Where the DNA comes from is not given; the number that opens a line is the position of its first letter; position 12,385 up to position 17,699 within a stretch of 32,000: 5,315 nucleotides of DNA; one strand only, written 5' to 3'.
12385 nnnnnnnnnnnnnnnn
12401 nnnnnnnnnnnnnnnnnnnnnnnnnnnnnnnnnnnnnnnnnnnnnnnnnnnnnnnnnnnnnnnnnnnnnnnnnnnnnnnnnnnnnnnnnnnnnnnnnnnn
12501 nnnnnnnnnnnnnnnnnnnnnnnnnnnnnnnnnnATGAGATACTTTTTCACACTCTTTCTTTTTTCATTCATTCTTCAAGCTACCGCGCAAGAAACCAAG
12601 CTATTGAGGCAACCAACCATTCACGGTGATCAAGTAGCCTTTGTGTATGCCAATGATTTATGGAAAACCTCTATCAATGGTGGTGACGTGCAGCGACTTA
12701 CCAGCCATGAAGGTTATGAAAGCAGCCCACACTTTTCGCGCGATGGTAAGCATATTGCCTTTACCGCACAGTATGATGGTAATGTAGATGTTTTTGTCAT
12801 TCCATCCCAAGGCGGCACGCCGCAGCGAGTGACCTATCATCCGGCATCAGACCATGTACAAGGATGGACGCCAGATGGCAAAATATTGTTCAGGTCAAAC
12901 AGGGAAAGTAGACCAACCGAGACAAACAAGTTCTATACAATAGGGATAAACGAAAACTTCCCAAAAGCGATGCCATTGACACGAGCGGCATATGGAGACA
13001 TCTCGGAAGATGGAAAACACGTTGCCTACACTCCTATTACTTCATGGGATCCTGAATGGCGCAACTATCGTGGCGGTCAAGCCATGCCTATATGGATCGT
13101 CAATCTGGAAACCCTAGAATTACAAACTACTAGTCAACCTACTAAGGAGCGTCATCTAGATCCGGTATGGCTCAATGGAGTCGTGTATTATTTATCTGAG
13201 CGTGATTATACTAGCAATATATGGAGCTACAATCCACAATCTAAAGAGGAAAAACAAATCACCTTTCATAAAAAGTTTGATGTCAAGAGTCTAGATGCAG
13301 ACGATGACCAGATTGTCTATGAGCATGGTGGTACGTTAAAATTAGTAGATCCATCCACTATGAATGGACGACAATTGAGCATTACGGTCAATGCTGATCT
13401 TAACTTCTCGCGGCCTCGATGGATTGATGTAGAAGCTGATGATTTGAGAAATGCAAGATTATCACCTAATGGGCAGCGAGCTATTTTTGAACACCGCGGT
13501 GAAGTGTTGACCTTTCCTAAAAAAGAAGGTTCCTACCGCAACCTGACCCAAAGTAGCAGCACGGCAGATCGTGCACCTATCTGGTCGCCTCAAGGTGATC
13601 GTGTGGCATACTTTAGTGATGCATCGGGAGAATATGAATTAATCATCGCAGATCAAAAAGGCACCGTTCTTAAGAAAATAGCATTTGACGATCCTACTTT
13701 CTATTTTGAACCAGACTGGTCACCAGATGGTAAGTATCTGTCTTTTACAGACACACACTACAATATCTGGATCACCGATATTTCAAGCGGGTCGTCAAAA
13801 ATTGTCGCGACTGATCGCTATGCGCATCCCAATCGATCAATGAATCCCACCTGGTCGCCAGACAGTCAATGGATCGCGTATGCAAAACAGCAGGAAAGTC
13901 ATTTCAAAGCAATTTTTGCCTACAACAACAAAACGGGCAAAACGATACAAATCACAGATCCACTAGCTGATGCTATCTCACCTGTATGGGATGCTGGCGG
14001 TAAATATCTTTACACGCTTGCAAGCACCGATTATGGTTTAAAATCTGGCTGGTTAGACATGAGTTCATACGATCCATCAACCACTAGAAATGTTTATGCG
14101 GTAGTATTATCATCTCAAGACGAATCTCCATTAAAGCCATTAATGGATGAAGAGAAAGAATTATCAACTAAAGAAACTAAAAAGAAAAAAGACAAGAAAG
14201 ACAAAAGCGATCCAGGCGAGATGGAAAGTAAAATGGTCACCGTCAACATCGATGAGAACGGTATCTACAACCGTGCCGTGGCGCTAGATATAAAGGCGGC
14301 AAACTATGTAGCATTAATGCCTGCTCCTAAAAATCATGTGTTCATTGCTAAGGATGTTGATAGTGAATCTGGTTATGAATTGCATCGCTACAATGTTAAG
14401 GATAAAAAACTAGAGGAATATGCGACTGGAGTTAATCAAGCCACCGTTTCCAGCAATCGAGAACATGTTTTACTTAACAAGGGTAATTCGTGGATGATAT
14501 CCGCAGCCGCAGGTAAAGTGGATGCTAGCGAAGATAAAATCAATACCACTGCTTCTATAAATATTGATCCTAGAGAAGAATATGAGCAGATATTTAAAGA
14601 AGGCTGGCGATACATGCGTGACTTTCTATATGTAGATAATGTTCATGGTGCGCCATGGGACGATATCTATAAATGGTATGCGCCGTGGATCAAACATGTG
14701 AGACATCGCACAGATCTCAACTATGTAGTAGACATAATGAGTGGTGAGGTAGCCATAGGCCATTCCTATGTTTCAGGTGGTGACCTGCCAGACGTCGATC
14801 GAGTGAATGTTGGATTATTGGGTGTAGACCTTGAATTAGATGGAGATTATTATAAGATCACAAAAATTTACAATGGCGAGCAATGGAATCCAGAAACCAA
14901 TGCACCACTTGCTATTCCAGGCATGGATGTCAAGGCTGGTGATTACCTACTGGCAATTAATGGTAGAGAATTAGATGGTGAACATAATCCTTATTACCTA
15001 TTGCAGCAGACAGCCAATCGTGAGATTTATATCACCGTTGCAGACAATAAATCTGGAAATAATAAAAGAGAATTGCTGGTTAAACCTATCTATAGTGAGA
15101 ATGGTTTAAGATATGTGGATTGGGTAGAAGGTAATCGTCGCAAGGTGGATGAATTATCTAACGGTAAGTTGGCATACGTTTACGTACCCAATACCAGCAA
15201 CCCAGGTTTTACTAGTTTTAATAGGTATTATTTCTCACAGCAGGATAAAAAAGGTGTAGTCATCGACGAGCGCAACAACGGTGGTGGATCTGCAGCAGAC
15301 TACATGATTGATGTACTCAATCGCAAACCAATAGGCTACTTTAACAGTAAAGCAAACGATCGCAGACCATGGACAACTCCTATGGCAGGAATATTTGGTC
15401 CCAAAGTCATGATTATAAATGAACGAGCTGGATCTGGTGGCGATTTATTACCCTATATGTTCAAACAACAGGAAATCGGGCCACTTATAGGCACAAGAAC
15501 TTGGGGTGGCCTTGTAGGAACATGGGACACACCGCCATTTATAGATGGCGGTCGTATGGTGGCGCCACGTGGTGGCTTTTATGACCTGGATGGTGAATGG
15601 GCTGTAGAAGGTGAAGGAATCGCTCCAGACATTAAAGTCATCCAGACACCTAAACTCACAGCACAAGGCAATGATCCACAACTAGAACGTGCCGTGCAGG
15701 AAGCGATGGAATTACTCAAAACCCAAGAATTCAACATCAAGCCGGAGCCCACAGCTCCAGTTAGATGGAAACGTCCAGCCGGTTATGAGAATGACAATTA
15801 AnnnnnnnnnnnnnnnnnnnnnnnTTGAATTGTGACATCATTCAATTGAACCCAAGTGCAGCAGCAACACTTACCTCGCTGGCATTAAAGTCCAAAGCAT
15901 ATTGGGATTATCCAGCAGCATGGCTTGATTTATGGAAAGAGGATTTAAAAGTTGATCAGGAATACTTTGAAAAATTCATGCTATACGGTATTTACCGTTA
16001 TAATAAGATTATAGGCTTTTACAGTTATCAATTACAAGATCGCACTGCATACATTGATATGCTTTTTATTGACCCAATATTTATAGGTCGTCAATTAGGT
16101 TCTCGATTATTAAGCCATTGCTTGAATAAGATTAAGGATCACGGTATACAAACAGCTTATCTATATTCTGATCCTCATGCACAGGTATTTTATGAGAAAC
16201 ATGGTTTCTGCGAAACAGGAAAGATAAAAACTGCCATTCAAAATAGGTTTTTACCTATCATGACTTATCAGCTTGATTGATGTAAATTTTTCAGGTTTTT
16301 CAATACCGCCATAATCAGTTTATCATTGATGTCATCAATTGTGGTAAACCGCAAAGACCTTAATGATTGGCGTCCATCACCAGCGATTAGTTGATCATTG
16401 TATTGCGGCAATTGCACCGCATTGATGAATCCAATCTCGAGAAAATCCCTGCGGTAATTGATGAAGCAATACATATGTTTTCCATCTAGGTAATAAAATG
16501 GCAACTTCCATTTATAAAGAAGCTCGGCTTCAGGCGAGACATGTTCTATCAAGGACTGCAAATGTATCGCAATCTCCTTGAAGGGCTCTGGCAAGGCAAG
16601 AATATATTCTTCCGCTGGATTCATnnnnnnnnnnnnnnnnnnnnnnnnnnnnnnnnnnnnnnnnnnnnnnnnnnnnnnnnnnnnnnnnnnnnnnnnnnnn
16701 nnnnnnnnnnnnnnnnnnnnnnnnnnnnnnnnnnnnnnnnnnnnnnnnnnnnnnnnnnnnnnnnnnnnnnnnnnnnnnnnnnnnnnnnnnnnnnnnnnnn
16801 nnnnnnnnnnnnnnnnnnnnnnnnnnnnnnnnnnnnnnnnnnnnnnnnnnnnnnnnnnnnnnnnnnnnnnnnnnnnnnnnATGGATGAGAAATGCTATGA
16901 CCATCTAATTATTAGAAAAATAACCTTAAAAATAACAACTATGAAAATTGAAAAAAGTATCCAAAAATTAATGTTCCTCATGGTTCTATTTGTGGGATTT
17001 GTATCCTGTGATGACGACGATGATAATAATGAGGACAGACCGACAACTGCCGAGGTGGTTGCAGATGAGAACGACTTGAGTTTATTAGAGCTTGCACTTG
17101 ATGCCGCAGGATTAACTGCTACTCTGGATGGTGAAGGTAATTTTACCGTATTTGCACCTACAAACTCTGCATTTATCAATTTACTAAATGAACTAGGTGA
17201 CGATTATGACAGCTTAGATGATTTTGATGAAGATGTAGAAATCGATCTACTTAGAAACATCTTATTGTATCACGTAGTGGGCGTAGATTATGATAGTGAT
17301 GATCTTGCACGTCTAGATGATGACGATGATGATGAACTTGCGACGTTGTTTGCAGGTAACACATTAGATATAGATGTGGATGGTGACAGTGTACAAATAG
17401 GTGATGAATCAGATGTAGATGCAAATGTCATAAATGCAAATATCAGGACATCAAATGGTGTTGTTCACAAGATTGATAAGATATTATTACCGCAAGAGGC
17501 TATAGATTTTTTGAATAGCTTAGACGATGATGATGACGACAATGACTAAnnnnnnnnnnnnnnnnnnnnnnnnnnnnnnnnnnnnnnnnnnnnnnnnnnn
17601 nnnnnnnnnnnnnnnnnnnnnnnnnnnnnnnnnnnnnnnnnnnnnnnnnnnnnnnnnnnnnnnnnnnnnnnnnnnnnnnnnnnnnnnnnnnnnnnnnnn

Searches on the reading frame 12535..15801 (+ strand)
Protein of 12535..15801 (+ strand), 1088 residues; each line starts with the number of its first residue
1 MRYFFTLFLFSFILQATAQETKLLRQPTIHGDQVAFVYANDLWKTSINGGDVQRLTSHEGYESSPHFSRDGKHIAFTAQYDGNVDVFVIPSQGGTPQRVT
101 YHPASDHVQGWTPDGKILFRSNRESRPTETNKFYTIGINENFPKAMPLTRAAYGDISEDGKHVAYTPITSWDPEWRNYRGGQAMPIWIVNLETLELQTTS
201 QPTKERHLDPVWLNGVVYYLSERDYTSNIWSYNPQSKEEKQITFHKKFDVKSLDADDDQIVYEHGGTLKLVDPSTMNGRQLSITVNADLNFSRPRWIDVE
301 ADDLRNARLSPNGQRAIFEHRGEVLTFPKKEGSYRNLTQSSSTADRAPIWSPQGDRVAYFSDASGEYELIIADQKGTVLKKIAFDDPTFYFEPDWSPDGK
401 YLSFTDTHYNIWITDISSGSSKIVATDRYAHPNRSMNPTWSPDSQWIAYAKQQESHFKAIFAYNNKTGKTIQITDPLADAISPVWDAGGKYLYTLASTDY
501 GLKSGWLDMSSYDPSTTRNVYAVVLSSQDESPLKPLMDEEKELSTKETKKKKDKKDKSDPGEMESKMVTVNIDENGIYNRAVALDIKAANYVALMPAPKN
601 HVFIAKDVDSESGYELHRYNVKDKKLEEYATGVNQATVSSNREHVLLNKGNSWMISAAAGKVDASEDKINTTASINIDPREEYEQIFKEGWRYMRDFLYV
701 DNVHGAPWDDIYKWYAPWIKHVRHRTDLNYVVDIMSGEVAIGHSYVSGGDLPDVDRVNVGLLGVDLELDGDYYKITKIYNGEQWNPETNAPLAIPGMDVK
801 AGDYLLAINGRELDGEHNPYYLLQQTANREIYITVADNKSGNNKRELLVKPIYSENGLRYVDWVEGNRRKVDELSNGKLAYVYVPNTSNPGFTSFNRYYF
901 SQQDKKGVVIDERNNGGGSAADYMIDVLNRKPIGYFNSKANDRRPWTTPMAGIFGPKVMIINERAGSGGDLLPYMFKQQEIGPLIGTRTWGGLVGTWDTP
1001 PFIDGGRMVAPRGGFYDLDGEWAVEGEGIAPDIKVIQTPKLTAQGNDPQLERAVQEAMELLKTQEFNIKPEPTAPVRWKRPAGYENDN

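Call 13: search_protein_families(library=pfam, proteins=[window:12535-15801:+], max_evalue=0.01)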
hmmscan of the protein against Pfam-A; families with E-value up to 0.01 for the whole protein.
window:12535-15801:+ (1088 aa): 7 families
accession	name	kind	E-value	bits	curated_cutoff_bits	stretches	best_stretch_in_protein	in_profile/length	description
PF07676.18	PD40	-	5.3e-24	84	20.9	2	53-88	2-38/38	WD40-like Beta Propeller Repeat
PF14685.13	PDZ_Tricorn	-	6.6e-24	84.2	25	1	760-846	1-85/88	Tricorn protease PDZ domain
PF14684.11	Tricorn_C1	-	3.1e-18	65.9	24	1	679-737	1-59/59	Tricorn protease C1 domain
PF03572.23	Peptidase_S41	-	3.6e-18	66.1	24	1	880-1035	3-165/165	Peptidase family S41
PF00930.27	DPPIV_N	-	2.7e-08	33.4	22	0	410-475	24-80/354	Dipeptidyl peptidase IV (DPP IV) N-terminal region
PF25174.1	Beta-prop_THOC3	-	2.2e-06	27.3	305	0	393-455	94-152/272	THOC3 beta-propeller domain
PF17820.7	PDZ_6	-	0.0018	18.4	27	1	799-836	16-53/54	PDZ domain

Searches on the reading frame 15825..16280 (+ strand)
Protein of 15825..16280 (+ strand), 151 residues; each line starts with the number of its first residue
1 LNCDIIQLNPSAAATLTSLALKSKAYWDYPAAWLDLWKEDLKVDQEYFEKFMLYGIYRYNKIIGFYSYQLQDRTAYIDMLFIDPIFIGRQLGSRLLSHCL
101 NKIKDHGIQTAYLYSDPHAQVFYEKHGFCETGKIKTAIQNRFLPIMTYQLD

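Call 13: search_protein_families(library=pfam, proteins=[window:15825-16280:+], max_evalue=0.01)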
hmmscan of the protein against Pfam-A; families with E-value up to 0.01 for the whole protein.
window:15825-16280:+ (151 aa): 4 families
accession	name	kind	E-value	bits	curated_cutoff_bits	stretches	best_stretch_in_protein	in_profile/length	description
PF00583.31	Acetyltransf_1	-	5.5e-14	52.9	20.7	1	27-128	10-116/116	Acetyltransferase (GNAT) family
PF13673.13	Acetyltransf_10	-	1.3e-12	48.3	23.6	1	49-144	29-123/128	Acetyltransferase (GNAT) domain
PF13508.13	Acetyltransf_7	-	3.5e-12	47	27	1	56-128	8-82/84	Acetyltransferase (GNAT) domain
PF14542.12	Acetyltransf_CG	-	4.4e-05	24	30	1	60-109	9-59/80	GCN5-related N-acetyl-transferase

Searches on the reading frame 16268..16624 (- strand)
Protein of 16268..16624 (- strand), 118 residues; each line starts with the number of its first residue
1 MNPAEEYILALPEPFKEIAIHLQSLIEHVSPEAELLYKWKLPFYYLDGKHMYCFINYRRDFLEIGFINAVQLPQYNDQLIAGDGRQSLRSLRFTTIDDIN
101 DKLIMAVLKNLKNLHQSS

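Call 13: search_protein_families(library=pfam, proteins=[window:16268-16624:-], max_evalue=0.01)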
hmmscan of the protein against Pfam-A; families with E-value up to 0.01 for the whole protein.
window:16268-16624:- (118 aa): 2 families
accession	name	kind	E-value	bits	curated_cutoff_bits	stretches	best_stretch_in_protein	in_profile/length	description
PF08818.16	DUF1801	-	1.8e-12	47.9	27.2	1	16-109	2-82/85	Domain of unknown function (DU1801)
PF18899.5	DUF5655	-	1.3e-06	28.9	24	1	5-109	2-103/109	Domain of unknown function (DUF5655)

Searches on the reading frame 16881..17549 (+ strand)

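Call 13: search_protein_families(library=pfam, proteins=[window:16881-17549:+], max_evalue=0.01)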
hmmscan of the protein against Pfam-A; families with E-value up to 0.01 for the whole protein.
window:16881-17549:+ (222 aa): 1 family
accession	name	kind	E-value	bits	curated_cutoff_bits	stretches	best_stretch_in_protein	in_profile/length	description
PF02469.27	Fasciclin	-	2.3e-25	89.6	22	1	66-204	3-123/123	Fasciclin domain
